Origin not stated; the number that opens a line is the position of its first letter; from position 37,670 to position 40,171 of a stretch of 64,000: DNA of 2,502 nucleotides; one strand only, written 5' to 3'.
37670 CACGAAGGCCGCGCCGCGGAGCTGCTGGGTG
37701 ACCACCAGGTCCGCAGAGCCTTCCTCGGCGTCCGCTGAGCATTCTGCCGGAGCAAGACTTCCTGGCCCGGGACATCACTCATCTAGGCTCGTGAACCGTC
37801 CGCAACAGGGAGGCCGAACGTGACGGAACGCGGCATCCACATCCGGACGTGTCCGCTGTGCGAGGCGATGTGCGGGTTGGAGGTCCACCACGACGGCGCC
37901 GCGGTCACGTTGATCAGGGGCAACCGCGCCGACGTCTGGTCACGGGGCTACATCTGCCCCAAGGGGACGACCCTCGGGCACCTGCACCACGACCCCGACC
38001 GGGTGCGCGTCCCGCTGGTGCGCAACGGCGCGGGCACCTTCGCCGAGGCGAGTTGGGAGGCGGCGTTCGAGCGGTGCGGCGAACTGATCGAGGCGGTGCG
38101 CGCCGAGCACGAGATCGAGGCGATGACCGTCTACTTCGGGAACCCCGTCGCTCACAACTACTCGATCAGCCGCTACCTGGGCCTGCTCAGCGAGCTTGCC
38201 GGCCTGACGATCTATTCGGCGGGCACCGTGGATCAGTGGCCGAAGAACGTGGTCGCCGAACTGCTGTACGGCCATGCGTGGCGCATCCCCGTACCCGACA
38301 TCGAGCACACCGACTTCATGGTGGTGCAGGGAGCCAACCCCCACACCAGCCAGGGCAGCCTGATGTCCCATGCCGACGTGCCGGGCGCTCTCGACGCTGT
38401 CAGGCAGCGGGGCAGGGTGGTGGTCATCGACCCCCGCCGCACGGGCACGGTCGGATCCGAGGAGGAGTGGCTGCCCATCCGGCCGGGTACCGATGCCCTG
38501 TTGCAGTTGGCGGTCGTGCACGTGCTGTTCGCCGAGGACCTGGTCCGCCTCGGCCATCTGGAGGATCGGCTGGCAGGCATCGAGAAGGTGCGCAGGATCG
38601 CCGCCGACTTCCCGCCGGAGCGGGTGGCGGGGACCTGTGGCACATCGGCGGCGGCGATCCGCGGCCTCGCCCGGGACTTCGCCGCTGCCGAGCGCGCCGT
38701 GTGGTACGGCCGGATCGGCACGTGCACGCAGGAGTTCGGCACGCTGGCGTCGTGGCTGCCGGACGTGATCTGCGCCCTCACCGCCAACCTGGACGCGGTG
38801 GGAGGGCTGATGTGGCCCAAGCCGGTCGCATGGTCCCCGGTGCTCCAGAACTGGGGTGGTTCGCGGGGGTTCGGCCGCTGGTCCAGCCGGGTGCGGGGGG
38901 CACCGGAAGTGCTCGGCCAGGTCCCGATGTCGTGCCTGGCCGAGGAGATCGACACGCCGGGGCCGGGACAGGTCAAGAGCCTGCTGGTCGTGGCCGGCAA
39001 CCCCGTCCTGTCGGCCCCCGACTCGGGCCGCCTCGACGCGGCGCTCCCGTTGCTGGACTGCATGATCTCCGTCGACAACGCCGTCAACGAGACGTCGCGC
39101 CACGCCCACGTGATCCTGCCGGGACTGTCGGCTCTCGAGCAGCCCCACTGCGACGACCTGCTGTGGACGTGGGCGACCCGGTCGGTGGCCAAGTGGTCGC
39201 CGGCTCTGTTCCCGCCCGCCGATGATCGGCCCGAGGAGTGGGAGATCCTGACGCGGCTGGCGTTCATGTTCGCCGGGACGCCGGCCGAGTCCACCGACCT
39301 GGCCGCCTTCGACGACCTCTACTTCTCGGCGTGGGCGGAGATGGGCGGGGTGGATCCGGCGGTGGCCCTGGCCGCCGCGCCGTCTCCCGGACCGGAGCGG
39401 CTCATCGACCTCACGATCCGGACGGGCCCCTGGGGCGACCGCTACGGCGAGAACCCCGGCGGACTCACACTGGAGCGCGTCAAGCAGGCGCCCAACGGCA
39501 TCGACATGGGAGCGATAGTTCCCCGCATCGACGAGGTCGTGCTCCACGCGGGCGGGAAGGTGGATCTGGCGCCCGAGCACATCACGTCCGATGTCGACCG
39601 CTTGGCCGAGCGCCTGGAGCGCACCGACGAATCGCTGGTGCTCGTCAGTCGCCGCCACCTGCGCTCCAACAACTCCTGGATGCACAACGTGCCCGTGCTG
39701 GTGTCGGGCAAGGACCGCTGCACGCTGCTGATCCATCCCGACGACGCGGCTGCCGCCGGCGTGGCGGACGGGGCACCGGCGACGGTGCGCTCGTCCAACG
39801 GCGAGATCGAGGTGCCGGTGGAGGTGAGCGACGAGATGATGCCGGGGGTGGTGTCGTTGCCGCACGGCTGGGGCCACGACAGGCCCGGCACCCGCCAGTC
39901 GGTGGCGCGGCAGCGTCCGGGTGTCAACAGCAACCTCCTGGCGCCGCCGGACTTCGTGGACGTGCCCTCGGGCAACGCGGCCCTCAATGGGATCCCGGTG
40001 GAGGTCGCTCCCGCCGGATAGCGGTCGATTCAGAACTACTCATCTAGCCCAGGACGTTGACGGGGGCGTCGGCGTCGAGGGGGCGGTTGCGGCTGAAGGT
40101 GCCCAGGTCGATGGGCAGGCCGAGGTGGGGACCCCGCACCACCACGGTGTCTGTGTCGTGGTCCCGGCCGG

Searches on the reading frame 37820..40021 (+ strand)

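Call 8: search_protein_families(library=pfam, proteins=[window:37820-40021:+])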
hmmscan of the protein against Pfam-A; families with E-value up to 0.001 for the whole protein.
window:37820-40021:+ (733 aa): 3 families
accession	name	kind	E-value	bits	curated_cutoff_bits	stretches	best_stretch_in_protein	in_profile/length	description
PF00384.28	Molybdopterin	-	6.1e-29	101.6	24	1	61-481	1-351/353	Molybdopterin oxidoreductase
PF01568.27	Molydop_binding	-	1.1e-22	80.5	26.8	1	606-718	1-102/110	Molydopterin dinucleotide binding domain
PF04879.21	Molybdop_Fe4S4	-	1.2e-07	32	22.7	1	10-52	7-49/55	Molybdopterin oxidoreductase Fe4S4 domain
